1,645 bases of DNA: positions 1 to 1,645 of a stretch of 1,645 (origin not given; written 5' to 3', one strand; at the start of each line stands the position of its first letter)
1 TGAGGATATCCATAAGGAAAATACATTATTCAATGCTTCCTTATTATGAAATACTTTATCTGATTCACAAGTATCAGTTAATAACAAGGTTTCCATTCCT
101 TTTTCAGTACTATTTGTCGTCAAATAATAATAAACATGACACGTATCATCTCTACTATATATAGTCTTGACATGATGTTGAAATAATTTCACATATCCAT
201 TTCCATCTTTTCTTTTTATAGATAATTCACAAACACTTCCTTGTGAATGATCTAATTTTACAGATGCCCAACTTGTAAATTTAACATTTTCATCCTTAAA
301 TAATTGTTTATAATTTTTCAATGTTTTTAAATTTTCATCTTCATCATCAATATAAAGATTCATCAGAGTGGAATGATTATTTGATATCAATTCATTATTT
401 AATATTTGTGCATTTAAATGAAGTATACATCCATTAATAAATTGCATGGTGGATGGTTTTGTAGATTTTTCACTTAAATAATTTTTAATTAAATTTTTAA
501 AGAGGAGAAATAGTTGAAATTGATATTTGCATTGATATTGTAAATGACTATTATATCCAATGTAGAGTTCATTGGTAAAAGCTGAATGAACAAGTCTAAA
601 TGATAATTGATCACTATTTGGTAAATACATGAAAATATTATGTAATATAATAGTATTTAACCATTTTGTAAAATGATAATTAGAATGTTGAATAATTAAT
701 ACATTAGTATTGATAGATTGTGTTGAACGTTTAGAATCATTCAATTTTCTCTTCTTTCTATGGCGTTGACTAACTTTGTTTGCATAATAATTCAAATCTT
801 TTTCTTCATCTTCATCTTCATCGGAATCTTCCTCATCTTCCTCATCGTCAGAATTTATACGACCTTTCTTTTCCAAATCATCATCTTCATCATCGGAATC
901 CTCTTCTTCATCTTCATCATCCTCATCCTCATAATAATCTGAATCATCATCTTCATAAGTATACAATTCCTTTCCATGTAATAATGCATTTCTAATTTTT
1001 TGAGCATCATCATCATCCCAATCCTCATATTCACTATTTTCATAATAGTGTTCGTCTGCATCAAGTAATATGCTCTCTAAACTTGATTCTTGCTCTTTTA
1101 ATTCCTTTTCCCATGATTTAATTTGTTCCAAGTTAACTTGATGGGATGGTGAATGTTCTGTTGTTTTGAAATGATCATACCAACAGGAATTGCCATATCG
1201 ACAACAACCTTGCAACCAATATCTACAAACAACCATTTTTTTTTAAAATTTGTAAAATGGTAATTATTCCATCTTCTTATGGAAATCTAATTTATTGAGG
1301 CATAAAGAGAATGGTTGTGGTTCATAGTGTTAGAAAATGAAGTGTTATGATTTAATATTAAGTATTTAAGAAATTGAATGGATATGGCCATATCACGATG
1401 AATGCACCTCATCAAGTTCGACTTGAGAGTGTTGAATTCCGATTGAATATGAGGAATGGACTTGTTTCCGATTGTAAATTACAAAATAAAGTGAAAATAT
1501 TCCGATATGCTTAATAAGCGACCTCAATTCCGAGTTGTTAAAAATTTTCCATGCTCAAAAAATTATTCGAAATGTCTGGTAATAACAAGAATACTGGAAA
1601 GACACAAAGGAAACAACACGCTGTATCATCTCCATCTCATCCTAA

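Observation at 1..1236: The ORF track missed a 412-codon minus-strand gene encoding an N-terminal CCCH zinc finger, an acidic tract and an NLS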

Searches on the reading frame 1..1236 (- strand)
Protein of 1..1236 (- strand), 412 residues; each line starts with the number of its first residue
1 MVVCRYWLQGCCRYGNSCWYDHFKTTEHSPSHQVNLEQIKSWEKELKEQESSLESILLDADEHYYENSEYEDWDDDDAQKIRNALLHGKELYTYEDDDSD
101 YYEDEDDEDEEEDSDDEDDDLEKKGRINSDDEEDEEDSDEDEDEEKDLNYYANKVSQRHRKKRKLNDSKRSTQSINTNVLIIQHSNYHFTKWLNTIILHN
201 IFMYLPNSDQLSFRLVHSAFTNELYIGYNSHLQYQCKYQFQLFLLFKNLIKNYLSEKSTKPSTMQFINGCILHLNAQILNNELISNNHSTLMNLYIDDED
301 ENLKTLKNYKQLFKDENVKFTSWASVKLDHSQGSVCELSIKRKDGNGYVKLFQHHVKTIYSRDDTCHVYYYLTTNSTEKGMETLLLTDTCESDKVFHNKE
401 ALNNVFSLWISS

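Call 4: search_protein_families(library=pfam, proteins=[window:1-1236:-], max_evalue=10)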
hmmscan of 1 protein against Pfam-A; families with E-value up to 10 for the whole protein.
window:1-1236:- (412 aa): 11 families
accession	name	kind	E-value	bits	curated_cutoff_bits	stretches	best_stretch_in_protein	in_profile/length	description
PF18044.7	zf-CCCH_4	-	3.3e-06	27.1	24.6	1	3-22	2-21/22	CCCH-type zinc finger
PF18345.7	zf_CCCH_4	-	0.00055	20.4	29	1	4-22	1-19/19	Zinc finger domain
PF00642.30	zf-CCCH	-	0.0029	17.9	20.5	1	2-22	4-25/27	Zinc finger C-x8-C-x5-C-x3-H type (and similar)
PF02148.25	zf-UBP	-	0.0074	17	22.7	1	9-42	19-50/63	Zn-finger in ubiquitin-hydrolases and other protein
PF25815.1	CTHRC1_C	-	0.012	16.4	27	1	316-378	4-65/137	CTHRC1, C-terminal domain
PF00646.38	F-box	-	0.031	14.7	20.5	1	197-217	8-28/43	F-box domain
PF02724.19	CDC45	-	0.038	12.7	34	1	73-172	106-201/624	CDC45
PF16131.11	Torus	-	0.049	14.6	29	1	2-23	71-92/109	Torus domain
PF04615.18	Utp14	-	0.49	9.3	30.2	1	70-169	275-373/731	Utp14 protein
PF12937.12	F-box-like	-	0.99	9.7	24.3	1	197-219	8-30/47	F-box-like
PF25584.1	zf-CCCH_RBM22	-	2.5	8.6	53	1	3-20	6-23/36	RBM22 CCCH zinc finger domain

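Call 6: search_solved_structures(query=window:1-1236:-, max_evalue=10, show_alignments=3)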
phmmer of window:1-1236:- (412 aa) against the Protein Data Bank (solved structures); distinct sequences matched with E-value up to 10: 19.
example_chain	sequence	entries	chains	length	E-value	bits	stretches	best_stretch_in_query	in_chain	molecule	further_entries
5x55_A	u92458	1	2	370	0.02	17.4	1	95-195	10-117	Probable uracil-DNA glycosylase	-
9y10_A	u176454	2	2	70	0.054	15.9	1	3-25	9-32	C3H1-type domain-containing protein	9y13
1od5_A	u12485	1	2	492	0.091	15.2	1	46-146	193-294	GLYCININ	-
2d5f_A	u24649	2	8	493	0.091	15.2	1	46-146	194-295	glycinin A3B4 subunit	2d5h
7vcf_G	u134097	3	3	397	0.12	14.8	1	95-195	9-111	Toc34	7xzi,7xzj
2rhk_C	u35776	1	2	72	0.16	14.4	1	2-22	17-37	Cleavage and polyadenylation specificity factor subunit 4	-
2d9n_A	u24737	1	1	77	0.19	14.1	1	2-23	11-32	Cleavage and polyadenylation specificity factor, 30 kDa subunit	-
6zym_P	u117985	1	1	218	0.57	12.6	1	3-28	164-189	Pre-mRNA-splicing factor RBM22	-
6fuw_C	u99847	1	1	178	0.85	12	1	2-23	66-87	Cleavage and polyadenylation specificity factor subunit 4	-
6qdv_M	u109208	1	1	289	0.87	12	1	3-28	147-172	Pre-mRNA-splicing factor RBM22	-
4oxp_A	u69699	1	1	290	0.92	11.9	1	98-178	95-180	Ribonuclease E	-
5mqf_P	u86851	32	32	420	1.4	11.2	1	3-28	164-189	Pre-mRNA-splicing factor RBM22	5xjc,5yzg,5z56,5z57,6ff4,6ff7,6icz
9r8v_P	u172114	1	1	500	1.8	10.9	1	3-28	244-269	Pre-mRNA-splicing factor RBM22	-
8ouw_E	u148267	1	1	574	1.9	10.9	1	119-162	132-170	Cell division control protein 45 homolog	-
29vf_U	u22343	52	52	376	2.2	10.6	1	103-154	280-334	Transcription initiation factor IIA subunit 1 | Transcription initiation factor IIA beta chain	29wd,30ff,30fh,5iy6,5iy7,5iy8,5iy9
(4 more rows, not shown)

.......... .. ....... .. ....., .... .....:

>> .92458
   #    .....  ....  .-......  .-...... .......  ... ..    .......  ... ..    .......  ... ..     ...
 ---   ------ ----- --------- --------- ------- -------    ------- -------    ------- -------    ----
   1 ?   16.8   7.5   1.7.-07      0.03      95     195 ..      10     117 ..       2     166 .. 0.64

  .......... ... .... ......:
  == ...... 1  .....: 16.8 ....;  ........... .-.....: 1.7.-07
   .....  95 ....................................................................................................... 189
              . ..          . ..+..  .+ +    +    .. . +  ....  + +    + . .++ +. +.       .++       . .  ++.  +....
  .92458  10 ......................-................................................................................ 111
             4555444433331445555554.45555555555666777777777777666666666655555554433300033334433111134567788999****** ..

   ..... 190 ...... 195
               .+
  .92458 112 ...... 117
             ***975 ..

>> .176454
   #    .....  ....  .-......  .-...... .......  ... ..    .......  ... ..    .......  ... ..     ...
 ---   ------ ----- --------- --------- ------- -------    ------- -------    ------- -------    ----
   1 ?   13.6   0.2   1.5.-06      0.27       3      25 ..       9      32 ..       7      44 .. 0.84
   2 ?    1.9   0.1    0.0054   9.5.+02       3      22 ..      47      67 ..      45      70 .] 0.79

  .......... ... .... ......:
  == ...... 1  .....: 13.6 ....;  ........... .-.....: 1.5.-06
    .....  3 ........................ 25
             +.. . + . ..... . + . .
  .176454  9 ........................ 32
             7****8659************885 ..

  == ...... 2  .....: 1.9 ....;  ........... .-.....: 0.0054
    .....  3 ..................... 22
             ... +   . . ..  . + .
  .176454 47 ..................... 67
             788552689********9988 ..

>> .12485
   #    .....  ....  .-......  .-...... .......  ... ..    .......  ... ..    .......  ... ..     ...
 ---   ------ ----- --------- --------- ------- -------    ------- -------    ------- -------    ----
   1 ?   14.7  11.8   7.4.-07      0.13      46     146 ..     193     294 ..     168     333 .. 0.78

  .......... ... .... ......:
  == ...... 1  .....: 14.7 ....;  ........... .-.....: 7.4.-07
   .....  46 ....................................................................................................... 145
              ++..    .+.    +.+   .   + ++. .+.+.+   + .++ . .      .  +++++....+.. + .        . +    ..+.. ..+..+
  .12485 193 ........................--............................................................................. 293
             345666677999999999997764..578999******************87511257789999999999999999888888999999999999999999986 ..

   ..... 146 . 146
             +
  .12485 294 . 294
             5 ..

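Call 7: find_homologous_proteins(query=window:1-1236:-, max_evalue=0.001)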
Query window:1-1236:-: 8000 candidates shared short words with the query, none scored E <= 0.001.

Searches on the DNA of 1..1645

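Call 10: search_rna_families(source=window, threshold=evalue, max_evalue=1)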
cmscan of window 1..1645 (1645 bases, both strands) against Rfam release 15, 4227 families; matches with E-value up to 1: 6.
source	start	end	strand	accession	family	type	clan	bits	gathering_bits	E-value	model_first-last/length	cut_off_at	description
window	1152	1261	-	RF04323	Pestivirus-3UTR-SLIV-SLII-BVDV-1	Gene; sRNA;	CL00151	28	90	0.9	1-128/128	no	Pestivirus 3' UTR SLIV and SLII bovine viral diarrhea virus (BVDV-1)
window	879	924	-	RF01306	sR52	Gene; snRNA; snoRNA; CD-box;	-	23.5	50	0.031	1-60/60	no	Small nucleolar RNA sR52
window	1225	1309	+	RF02697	LDH1_5p_UTR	Cis-reg;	-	22.2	113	0.71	1-102/102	no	LDH1 5'UTR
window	891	954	-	RF01139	sR2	Gene; snRNA; snoRNA; CD-box;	-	17.8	42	0.4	1-57/57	no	Small nucleolar RNA sR2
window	819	888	-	RF01139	sR2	Gene; snRNA; snoRNA; CD-box;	-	16.9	42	0.7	1-57/57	no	Small nucleolar RNA sR2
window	907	953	-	RF01304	sR5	Gene; snRNA; snoRNA; CD-box;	-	16.5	40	0.63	1-53/53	no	Small nucleolar RNA sR5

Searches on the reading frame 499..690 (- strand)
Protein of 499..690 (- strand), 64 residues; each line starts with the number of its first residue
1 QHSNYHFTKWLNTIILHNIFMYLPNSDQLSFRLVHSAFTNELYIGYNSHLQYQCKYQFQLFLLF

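Call 45: search_protein_families(library=pfam, proteins=[window:499-690:-], max_evalue=10)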
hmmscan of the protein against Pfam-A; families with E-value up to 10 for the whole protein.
seq(64 aa): 2 families
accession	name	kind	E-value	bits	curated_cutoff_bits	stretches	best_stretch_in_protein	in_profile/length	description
PF00646.38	F-box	-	0.004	17.5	20.5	1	15-36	8-29/43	F-box domain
PF12937.12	F-box-like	-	0.12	12.6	24.3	1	15-38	8-31/47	F-box-like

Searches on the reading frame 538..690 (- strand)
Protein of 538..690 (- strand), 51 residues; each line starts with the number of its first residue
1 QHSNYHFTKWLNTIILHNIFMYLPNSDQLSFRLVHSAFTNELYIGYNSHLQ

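Call 47: search_solved_structures(query=A3, max_evalue=10, show_alignments=5)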
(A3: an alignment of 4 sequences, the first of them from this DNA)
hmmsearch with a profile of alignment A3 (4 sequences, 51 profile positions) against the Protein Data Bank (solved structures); distinct sequences matched with E-value up to 10: 2.
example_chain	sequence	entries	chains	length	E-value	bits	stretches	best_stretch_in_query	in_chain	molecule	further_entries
5jp2_A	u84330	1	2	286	1.4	11.7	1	19-35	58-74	F-BAR domain only protein 1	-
6oat_A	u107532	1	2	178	1.5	11.6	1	22-38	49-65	RNA-dependent RNA polymerase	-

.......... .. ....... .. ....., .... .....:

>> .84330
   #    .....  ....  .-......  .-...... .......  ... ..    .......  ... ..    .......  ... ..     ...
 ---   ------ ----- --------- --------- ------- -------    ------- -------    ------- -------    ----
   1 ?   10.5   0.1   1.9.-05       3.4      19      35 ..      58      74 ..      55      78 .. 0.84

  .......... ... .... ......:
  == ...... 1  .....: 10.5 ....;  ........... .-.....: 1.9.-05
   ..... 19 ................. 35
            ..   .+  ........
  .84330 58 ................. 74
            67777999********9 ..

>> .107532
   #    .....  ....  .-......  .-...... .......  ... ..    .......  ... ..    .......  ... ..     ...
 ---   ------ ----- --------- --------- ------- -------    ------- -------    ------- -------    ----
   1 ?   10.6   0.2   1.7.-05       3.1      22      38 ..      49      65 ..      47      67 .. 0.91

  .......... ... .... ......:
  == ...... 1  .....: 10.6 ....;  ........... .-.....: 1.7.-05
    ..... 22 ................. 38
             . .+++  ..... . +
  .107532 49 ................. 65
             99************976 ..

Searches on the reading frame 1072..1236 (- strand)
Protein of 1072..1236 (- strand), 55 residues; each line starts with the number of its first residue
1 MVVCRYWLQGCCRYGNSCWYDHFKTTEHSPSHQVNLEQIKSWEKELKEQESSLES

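Call 71: search_protein_families(library=pfam, proteins=[window:1072-1236:-], max_evalue=1)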
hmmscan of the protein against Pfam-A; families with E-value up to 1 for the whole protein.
seq(55 aa): 6 families
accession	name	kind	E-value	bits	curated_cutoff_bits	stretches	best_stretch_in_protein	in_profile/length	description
PF18044.7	zf-CCCH_4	-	2.3e-07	30.8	24.6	1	3-22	2-21/22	CCCH-type zinc finger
PF18345.7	zf_CCCH_4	-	5.4e-05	23.6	29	1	4-22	1-19/19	Zinc finger domain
PF00642.30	zf-CCCH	-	0.00041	20.6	20.5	1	2-22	4-25/27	Zinc finger C-x8-C-x5-C-x3-H type (and similar)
PF02148.25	zf-UBP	-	0.00081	20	22.7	1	9-42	19-50/63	Zn-finger in ubiquitin-hydrolases and other protein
PF16131.11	Torus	-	0.011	16.8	29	1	2-26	71-95/109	Torus domain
PF25584.1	zf-CCCH_RBM22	-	0.021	15.3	53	1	3-21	6-24/36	RBM22 CCCH zinc finger domain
